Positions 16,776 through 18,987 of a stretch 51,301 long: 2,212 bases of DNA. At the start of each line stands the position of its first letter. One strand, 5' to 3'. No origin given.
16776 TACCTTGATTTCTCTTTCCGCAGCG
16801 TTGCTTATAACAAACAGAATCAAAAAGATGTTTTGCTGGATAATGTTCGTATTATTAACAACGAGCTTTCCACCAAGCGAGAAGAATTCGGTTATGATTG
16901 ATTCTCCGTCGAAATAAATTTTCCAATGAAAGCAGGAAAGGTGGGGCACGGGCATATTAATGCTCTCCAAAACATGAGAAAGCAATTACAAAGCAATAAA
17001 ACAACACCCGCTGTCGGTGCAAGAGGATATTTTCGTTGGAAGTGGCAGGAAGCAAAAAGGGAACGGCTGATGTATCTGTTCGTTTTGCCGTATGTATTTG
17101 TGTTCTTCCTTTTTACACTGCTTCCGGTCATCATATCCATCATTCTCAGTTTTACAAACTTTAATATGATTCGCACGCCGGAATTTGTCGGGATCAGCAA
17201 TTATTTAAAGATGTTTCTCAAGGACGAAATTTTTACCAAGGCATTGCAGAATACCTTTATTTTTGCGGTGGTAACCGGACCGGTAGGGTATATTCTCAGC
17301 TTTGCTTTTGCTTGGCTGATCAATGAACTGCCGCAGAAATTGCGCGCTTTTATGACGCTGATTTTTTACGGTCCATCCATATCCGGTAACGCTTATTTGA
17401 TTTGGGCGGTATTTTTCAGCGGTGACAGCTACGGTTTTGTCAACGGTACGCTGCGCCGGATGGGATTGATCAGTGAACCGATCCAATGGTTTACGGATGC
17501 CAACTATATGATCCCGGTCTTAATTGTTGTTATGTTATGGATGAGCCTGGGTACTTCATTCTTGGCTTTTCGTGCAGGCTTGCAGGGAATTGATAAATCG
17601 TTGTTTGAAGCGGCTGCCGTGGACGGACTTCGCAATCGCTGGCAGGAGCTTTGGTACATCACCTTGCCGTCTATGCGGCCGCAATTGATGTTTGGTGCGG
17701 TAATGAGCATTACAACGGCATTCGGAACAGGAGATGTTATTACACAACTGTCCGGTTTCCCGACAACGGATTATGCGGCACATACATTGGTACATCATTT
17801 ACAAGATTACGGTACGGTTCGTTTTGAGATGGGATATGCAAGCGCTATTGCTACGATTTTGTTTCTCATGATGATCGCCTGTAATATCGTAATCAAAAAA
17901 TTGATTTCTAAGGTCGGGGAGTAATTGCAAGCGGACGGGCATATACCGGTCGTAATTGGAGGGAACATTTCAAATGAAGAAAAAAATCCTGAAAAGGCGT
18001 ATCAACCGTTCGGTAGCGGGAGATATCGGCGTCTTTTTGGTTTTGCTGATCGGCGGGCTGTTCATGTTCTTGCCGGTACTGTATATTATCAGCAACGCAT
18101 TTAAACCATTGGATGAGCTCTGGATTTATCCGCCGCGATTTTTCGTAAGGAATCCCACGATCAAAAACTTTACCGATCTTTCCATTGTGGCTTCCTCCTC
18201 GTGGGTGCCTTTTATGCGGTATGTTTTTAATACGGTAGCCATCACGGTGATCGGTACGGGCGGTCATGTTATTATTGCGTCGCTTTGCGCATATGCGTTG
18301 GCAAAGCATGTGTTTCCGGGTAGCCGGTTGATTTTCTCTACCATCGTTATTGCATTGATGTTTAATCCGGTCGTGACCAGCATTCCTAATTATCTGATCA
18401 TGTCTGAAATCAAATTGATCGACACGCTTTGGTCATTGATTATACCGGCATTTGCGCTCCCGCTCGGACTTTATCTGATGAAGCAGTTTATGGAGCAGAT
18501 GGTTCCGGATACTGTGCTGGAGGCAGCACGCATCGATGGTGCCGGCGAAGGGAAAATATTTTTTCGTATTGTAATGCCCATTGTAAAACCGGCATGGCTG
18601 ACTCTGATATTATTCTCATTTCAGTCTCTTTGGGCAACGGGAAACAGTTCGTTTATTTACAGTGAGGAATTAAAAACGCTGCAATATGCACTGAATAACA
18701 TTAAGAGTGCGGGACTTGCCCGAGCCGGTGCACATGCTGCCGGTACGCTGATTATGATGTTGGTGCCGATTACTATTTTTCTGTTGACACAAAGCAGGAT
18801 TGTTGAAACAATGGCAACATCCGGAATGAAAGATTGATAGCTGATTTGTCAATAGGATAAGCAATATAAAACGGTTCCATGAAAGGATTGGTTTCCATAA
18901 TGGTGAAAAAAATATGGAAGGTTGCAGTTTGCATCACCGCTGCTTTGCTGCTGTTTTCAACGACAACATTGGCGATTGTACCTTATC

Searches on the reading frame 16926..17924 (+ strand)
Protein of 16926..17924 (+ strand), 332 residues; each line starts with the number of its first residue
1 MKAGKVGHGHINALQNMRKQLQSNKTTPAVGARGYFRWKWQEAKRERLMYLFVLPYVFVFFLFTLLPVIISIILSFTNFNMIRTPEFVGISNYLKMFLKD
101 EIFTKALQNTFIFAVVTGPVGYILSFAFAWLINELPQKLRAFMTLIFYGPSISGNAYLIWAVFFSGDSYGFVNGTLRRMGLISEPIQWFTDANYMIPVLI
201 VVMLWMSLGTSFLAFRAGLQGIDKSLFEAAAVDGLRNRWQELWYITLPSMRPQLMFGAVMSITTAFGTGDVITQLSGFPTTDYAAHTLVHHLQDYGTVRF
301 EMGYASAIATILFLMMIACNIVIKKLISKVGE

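Call 9: search_protein_families(library=pfam, proteins=[window:16926-17924:+], max_evalue=0.001)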
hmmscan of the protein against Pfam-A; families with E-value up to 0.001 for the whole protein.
window:16926-17924:+ (332 aa): 1 family
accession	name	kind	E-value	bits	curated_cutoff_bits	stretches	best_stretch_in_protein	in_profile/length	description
PF00528.27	BPD_transp_1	-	2.1e-10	41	26.4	1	139-323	20-175/184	Binding-protein-dependent transport system inner membrane component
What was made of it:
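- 16926..17924 (+): p1 permease (MalF/UgpA-like class 1). BPD_transp_1 (call 9).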

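Call 11: search_protein_families(library=ncbifam, proteins=[window:16926-17924:+], max_evalue=0.001)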
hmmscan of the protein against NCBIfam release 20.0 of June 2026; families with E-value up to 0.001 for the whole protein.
window:16926-17924:+ (332 aa): 13 families
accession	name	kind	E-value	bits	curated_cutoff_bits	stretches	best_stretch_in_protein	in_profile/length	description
NF040931.1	ABC_arch_GlcT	equivalog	3.2e-20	72.9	360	1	53-323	2-265/278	glucose ABC transporter permease GlcT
NF007852.0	PRK10561.1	equivalog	8.3e-18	65.2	335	1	46-324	11-285/295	sn-glycerol-3-phosphate ABC transporter permease UgpA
NF007044.0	PRK09497.1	equivalog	1.2e-15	57.8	348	1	56-327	15-278/285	spermidine/putrescine ABC transporter permease PotB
TIGR00969.1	3a0106s02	subfamily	1.2e-08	34.7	240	1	57-325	25-268/272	sulfate ABC transporter permease subunit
NF043074.1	MMSYN1_0196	equivalog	3.6e-08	33.1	350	1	49-141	10-101/277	spermidine/putrescine ABC transporter permease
TIGR02139.1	permease_CysT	equivalog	1.1e-07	31.7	246.1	1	69-325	15-257/265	sulfate ABC transporter permease subunit CysT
NF008232.0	PRK10999.1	equivalog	1.2e-07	30.9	392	1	88-324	265-512/520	maltose ABC transporter permease MalF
NF007963.0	PRK10683.1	equivalog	4e-07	29.7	489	1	48-326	40-308/317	putrescine ABC transporter permease PotH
TIGR02140.1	permease_CysW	equivalog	9.7e-07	28.5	329.1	1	68-327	17-255/261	sulfate ABC transporter permease subunit CysW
TIGR02141.1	modB_ABC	equivalog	5.5e-05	22.9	182.6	1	178-323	61-202/208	molybdate ABC transporter permease subunit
NF006939.0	PRK09421.1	equivalog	7.6e-05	22.2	262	1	206-291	103-188/230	molybdate ABC transporter permease subunit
TIGR01581.1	Mo_ABC_porter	hypoth_equivalog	8.9e-05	22.1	210.3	1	199-311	106-214/225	ABC transporter permease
NF008620.0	PRK11602.1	equivalog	0.00065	19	442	0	66-319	25-265/291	sulfate/thiosulfate ABC transporter permease CysW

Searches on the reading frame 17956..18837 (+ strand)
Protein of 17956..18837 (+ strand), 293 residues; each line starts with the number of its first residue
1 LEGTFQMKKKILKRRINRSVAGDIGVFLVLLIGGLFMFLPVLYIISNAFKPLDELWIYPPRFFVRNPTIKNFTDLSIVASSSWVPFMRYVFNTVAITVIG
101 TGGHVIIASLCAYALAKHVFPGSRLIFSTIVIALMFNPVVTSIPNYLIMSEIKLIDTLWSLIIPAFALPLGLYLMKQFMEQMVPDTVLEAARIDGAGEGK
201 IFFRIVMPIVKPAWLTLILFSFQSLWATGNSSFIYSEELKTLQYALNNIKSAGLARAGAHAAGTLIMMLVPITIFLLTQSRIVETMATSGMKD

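Call 9: search_protein_families(library=pfam, proteins=[window:17956-18837:+], max_evalue=0.001)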
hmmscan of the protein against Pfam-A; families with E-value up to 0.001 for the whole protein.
window:17956-18837:+ (293 aa): 1 family
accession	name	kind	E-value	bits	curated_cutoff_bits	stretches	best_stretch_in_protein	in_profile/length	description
PF00528.27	BPD_transp_1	-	5.2e-07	30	26.4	1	108-227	5-123/184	Binding-protein-dependent transport system inner membrane component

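Call 11: search_protein_families(library=ncbifam, proteins=[window:17956-18837:+], max_evalue=0.001)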
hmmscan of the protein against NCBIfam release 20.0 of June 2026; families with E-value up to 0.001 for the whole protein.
window:17956-18837:+ (293 aa): 10 families
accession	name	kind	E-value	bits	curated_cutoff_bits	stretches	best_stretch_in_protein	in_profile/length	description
NF008210.0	PRK10973.1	equivalog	7.5e-19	68.5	297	1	28-287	14-277/281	sn-glycerol-3-phosphate ABC transporter permease UgpE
NF040932.1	ABC_arch_GlcU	equivalog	9.4e-19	68.1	340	1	28-284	7-262/272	glucose ABC transporter permease GlcU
NF008231.0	PRK10998.1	equivalog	7.6e-14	52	261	1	82-293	77-296/296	maltose ABC transporter permease MalG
NF007047.0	PRK09500.1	equivalog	5.7e-10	39.2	326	1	86-279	56-249/257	spermidine/putrescine ABC transporter permease PotC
TIGR02141.1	modB_ABC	equivalog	3.5e-06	26.8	182.6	1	94-222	4-145/208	molybdate ABC transporter permease subunit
NF011624.0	PRK15050.1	equivalog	9.7e-06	24.9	247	0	182-279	186-283/297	2-aminoethylphosphonate ABC transporter permease subunit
NF007852.0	PRK10561.1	equivalog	1.7e-05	24.8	335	1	180-285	181-290/295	sn-glycerol-3-phosphate ABC transporter permease UgpA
TIGR01581.1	Mo_ABC_porter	hypoth_equivalog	5.7e-05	22.7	210.3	1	90-222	26-168/225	ABC transporter permease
NF040931.1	ABC_arch_GlcT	equivalog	7.6e-05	22.5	360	1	172-223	160-213/278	glucose ABC transporter permease GlcT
NF006939.0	PRK09421.1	equivalog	0.00022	20.7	262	0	96-282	18-219/230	molybdate ABC transporter permease subunit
